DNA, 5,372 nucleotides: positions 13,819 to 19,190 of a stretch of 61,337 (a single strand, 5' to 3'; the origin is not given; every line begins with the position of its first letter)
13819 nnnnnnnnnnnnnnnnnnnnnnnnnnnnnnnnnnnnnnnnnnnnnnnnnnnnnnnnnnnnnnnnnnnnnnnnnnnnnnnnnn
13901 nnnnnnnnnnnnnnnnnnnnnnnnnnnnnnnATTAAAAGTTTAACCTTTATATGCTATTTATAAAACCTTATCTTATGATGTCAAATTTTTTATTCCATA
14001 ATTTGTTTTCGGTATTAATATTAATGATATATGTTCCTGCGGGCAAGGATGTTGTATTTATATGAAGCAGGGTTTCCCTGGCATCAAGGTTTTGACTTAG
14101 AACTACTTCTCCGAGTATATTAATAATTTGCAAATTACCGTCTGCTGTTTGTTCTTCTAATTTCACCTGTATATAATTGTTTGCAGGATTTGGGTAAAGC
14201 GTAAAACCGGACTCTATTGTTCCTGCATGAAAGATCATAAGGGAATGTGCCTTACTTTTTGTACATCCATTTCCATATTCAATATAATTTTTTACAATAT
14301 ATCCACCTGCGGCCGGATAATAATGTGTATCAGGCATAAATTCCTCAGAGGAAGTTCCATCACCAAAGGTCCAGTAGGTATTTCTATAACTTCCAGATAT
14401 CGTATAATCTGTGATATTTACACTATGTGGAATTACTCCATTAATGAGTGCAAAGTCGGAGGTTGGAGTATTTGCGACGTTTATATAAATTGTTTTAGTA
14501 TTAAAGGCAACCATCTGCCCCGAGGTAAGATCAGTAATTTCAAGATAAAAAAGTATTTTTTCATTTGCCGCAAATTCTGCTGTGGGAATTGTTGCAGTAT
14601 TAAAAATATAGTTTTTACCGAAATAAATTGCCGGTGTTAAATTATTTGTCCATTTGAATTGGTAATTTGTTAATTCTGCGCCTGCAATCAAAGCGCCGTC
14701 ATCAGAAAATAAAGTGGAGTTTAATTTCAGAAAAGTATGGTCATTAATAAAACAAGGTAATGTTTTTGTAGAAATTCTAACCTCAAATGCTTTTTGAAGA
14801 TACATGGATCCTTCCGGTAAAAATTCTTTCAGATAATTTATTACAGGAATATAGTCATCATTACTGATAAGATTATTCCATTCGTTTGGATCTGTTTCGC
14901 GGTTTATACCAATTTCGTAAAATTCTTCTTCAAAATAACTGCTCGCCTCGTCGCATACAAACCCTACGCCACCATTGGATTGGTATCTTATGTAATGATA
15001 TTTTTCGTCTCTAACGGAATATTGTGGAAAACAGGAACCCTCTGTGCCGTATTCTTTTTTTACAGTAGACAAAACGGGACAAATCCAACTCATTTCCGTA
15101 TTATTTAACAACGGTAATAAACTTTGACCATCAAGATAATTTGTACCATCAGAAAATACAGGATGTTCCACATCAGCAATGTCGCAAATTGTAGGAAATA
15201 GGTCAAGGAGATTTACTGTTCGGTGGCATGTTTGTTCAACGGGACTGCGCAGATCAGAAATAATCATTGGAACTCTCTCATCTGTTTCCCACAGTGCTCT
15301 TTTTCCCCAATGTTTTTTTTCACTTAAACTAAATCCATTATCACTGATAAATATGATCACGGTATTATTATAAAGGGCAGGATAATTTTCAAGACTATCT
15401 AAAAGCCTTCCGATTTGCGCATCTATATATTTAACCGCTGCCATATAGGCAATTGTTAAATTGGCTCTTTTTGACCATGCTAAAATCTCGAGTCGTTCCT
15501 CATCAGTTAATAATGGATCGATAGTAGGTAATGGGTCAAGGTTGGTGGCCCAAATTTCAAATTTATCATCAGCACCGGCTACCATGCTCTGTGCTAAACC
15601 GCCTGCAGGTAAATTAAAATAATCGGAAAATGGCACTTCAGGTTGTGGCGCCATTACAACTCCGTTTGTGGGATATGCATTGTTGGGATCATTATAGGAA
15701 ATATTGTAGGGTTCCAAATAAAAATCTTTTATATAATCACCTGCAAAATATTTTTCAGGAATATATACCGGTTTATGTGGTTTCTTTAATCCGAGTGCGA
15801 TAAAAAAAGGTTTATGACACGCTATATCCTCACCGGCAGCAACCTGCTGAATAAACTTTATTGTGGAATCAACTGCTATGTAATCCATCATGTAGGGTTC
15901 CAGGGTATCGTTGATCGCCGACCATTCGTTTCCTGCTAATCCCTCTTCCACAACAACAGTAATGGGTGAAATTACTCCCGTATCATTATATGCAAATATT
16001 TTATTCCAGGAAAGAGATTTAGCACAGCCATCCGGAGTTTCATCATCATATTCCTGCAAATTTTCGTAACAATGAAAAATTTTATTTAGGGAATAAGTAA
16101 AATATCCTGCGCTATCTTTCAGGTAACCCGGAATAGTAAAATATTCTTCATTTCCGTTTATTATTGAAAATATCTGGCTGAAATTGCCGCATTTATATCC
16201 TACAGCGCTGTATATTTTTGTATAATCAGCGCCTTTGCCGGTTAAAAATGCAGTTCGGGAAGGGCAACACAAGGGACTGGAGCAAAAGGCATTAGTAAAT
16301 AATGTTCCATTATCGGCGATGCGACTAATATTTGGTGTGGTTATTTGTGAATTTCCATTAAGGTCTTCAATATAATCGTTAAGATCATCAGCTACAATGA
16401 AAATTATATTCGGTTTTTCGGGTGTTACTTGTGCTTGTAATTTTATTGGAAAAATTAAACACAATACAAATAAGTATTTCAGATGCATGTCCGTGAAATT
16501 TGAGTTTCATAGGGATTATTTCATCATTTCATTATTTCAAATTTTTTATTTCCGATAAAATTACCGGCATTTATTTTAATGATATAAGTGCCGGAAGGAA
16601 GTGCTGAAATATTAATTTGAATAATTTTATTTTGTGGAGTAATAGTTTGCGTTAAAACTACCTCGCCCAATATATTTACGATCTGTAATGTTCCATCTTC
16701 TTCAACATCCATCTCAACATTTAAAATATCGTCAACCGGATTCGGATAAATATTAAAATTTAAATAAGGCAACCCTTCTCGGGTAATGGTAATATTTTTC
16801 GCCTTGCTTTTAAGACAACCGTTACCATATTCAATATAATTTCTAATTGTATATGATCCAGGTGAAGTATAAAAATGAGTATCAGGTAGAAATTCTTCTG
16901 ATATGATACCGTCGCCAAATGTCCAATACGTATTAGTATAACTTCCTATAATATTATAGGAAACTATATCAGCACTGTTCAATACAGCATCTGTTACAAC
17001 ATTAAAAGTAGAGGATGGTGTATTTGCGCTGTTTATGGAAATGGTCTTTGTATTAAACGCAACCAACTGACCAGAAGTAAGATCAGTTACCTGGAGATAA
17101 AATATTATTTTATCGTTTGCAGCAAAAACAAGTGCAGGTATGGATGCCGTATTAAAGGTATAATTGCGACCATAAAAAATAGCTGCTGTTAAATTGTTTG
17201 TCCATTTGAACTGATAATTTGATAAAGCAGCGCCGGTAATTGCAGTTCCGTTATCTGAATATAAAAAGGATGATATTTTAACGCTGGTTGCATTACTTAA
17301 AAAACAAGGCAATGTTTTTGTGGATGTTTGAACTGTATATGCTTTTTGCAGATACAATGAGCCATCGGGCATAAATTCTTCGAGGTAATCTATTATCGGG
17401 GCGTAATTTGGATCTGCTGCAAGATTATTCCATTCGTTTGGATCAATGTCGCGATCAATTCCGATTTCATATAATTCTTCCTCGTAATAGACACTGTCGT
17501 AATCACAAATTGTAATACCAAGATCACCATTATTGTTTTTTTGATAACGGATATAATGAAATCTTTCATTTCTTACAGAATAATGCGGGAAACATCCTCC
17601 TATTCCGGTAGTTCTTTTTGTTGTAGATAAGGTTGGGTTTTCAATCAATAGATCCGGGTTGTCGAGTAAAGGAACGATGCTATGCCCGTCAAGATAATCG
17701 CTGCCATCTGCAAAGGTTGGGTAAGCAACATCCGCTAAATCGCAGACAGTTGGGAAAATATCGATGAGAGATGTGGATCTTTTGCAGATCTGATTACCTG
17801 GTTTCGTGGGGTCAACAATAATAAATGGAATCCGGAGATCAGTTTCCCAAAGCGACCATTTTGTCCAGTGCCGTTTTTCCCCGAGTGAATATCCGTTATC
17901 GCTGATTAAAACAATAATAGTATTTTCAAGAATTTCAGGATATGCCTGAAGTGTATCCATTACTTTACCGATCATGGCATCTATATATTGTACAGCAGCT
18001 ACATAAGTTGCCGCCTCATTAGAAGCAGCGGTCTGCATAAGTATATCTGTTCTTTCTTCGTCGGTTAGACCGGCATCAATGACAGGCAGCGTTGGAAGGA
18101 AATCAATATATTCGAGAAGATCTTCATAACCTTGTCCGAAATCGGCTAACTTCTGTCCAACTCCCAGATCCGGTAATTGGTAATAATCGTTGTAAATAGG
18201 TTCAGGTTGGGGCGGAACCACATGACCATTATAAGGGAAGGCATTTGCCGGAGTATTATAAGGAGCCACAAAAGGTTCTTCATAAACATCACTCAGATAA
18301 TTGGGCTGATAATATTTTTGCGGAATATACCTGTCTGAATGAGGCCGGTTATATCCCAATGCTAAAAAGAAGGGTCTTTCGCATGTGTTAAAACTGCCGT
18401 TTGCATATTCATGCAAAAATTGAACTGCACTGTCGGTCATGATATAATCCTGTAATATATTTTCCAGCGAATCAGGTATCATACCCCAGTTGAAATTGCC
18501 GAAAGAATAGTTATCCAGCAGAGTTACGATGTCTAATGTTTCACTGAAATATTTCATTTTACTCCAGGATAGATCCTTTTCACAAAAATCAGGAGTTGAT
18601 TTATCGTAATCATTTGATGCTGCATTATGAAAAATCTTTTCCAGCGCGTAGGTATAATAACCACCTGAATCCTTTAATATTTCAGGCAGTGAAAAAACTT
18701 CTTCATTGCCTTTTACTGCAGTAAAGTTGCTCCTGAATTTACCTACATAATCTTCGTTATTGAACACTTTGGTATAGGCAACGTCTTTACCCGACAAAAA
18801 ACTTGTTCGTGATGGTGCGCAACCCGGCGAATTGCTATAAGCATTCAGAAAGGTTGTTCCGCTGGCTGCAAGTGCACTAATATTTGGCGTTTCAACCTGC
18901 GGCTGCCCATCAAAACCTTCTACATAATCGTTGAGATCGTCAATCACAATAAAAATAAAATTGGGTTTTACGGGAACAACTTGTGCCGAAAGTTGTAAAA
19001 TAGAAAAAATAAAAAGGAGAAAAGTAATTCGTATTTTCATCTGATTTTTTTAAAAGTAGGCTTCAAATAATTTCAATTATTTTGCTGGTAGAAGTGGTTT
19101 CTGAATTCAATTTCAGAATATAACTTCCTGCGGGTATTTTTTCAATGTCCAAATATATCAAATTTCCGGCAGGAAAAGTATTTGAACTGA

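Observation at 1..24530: At least ten tandem, co-oriented paralogs of a sulfatase-PKD-T9SS fusion protein fill 24.5 kb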

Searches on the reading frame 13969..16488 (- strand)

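Call 3: search_protein_families(library=pfam, proteins=[window:13969-16488:-], max_evalue=0.01)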
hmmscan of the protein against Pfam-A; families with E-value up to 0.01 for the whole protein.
window:13969-16488:- (839 aa): 6 families
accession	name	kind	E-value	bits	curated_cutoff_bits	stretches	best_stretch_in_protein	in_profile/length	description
PF00884.28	Sulfatase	-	3.7e-40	138.6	25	1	26-440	1-301/301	Sulfatase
PF18962.6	Por_Secre_tail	-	5.9e-14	52.6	27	1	764-835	1-73/75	Secretion system C-terminal sorting domain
PF16347.10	SGSH_C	-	3.6e-10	40.6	29.3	1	390-557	2-148/154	N-sulphoglucosamine sulphohydrolase, C-terminal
PF01663.27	Phosphodiest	-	4.1e-07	30.4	23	0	350-391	186-226/342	Type I phosphodiesterase / nucleotide pyrophosphatase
PF00801.26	PKD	-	0.0004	20.7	23.5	1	696-733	25-62/80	PKD domain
PF18911.6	PKD_4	-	0.00042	20.7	27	1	700-747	33-79/85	PKD domain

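Call 4: search_protein_families(library=ncbifam, proteins=[window:13969-16488:-], max_evalue=0.01)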
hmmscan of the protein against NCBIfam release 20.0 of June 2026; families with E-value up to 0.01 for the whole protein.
window:13969-16488:- (839 aa): 11 families
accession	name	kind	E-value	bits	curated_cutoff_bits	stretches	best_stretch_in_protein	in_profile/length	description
TIGR03417.1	chol_sulfatase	equivalog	1.2e-42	146.5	433.45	2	346-503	253-400/500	choline-sulfatase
NF010322.0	PRK13759.1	equivalog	5.8e-42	143.8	481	2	343-557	265-453/486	arylsulfatase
NF052527.1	Mn_arylsulf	exception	6.2e-29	101.2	850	2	342-557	261-448/479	manganese-dependent arylsulfatase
NF045661.1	HdlasePehA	equivalog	2.6e-21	75.8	900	2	345-467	281-398/506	phosphoric/sulfuric ester hydrolase PehA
TIGR04183.1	Por_Secre_tail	domain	2e-10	40.5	23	1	764-835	1-69/72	T9SS type A sorting domain-containing protein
NF038113.1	T9SSA_dep_M36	equivalog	3.9e-10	38.5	885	1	760-834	791-865/869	T9SS-dependent M36 family metallopeptidase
NF050177.1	TapA_OM_Porphy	equivalog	6.8e-05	21.8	500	1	759-835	468-541/544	TapA/TapC family T9SS-dependent outer membrane protein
NF053859.1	polymyxin_MCR13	exception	0.0011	18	1250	1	343-392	411-459/541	MCR-13 family phosphoethanolamine--lipid A transferase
NF038282.1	LapC_YejM_PbgA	exception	0.0027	16.1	825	1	345-434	411-496/584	LPS biosynthesis-modulating metalloenzyme YejM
NF033409.0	poly_MCR3_broad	equivalog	0.0057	15.3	1075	1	341-389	405-452/535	MCR-3-related phosphoethanolamine--lipid A transferase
NF038075.1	fam_STM4013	hypoth_equivalog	0.007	15.9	250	0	348-408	200-256/261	STM4013/SEN3800 family hydrolase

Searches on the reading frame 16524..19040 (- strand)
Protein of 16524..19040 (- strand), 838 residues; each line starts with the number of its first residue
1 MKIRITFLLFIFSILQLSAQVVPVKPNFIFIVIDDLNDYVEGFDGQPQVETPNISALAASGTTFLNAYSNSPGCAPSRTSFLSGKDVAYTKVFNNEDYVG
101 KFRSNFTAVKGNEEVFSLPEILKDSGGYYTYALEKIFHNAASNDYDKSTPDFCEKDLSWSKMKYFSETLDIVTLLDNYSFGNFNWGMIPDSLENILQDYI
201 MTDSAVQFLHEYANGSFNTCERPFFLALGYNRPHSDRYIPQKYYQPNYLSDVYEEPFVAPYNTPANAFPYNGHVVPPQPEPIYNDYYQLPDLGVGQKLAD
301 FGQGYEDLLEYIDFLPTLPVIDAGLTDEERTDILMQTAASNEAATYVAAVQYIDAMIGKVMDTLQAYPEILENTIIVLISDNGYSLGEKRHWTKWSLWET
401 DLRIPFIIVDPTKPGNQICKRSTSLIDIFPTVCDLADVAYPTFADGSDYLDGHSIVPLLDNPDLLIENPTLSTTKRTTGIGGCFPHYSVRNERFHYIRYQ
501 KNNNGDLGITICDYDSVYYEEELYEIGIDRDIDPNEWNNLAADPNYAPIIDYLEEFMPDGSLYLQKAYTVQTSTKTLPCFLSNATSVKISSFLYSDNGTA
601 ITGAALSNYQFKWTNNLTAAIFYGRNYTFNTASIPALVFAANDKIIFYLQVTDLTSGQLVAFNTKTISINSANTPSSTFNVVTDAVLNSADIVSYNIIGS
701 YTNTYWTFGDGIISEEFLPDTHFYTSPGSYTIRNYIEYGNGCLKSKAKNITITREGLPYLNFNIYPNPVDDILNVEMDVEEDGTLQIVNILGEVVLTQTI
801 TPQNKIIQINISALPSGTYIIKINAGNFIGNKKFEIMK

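Call 3: search_protein_families(library=pfam, proteins=[window:16524-19040:-], max_evalue=0.01)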
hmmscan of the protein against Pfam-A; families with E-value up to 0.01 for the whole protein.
window:16524-19040:- (838 aa): 7 families
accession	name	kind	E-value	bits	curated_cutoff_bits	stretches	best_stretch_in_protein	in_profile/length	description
PF00884.28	Sulfatase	-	2.1e-43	149.2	25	1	26-438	1-301/301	Sulfatase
PF18962.6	Por_Secre_tail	-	7.1e-14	52.3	27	1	764-833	1-72/75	Secretion system C-terminal sorting domain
PF16347.10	SGSH_C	-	3.6e-08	34.2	29.3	1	387-555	1-146/154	N-sulphoglucosamine sulphohydrolase, C-terminal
PF00801.26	PKD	-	4.4e-05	23.8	23.5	1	699-733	27-62/80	PKD domain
PF01663.27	Phosphodiest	-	0.0001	22.5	23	0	348-393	186-230/342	Type I phosphodiesterase / nucleotide pyrophosphatase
PF11589.14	DUF3244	-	0.00029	21.2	25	1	770-824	28-84/96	Domain of unknown function (DUF3244)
PF18911.6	PKD_4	-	0.00042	20.8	27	1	697-748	30-79/85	PKD domain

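Call 4: search_protein_families(library=ncbifam, proteins=[window:16524-19040:-], max_evalue=0.01)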
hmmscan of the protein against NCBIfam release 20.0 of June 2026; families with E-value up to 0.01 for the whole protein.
window:16524-19040:- (838 aa): 10 families
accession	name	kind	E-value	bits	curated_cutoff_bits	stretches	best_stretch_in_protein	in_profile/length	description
NF010322.0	PRK13759.1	equivalog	9.7e-39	133.2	481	2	334-471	258-383/486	arylsulfatase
TIGR03417.1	chol_sulfatase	equivalog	1.8e-38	132.7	433.45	2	339-463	248-368/500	choline-sulfatase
NF045661.1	HdlasePehA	equivalog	2.4e-28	99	900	2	341-551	279-475/506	phosphoric/sulfuric ester hydrolase PehA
NF052527.1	Mn_arylsulf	exception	2.5e-22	79.4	850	2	341-440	262-363/479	manganese-dependent arylsulfatase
TIGR04183.1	Por_Secre_tail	domain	2e-11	43.7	23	1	764-834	1-69/72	T9SS type A sorting domain-containing protein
NF038113.1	T9SSA_dep_M36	equivalog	3.9e-08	31.9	885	1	753-833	784-865/869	T9SS-dependent M36 family metallopeptidase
NF038282.1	LapC_YejM_PbgA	exception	2.4e-06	26.1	825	1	338-433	406-497/584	LPS biosynthesis-modulating metalloenzyme YejM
NF028537.1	P_eth_NH2_trans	domain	0.0012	17.5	500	1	345-390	412-456/527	phosphoethanolamine--lipid A transferase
NF008619.0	PRK11598.1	equivalog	0.0021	16.6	660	1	343-389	418-463/546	phosphoethanolamine transferase EptA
NF038075.1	fam_STM4013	hypoth_equivalog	0.0084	15.6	250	0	336-394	190-244/261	STM4013/SEN3800 family hydrolase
